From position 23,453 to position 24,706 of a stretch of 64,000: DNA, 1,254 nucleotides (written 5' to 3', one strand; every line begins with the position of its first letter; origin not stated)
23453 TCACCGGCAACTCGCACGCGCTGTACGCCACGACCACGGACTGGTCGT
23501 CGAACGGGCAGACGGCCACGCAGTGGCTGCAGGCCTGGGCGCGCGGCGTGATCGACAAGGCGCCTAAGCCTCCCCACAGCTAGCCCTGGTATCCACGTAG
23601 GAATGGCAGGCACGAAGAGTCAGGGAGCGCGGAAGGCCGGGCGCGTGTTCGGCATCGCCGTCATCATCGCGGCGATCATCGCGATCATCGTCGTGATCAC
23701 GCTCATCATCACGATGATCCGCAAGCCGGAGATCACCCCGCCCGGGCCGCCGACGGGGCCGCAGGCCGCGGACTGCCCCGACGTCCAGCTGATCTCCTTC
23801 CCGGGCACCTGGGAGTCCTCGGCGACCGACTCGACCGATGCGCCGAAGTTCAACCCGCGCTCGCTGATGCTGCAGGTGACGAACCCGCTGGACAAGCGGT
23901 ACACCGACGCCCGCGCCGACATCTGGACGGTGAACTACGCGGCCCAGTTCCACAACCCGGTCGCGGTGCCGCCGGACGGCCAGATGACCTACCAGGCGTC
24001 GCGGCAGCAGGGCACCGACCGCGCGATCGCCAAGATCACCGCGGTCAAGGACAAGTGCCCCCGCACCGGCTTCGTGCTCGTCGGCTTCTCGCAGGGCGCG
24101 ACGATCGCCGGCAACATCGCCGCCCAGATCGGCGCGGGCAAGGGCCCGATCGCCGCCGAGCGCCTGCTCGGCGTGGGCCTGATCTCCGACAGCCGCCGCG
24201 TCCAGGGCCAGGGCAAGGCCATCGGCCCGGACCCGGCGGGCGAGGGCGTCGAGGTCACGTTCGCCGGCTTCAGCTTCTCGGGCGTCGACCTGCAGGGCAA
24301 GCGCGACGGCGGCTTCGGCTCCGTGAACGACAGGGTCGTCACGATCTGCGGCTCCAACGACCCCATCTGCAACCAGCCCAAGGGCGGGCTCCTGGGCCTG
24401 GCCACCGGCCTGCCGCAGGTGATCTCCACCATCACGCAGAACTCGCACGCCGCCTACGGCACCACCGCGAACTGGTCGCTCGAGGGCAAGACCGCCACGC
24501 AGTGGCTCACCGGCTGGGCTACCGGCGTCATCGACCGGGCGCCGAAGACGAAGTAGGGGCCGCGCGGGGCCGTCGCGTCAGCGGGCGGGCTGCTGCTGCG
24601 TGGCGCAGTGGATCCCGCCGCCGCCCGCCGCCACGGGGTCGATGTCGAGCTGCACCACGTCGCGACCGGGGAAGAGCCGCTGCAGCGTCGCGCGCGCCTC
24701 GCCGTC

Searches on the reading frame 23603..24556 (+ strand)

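Call 75: search_protein_families(library=pfam, proteins=[window:23603-24556:+])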
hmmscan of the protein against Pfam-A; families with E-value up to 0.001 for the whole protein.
window:23603-24556:+ (317 aa): 1 family
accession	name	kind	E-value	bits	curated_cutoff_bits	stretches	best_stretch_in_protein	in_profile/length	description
PF01083.28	Cutinase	-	1.7e-14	54.6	25.9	1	91-258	25-147/173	Cutinase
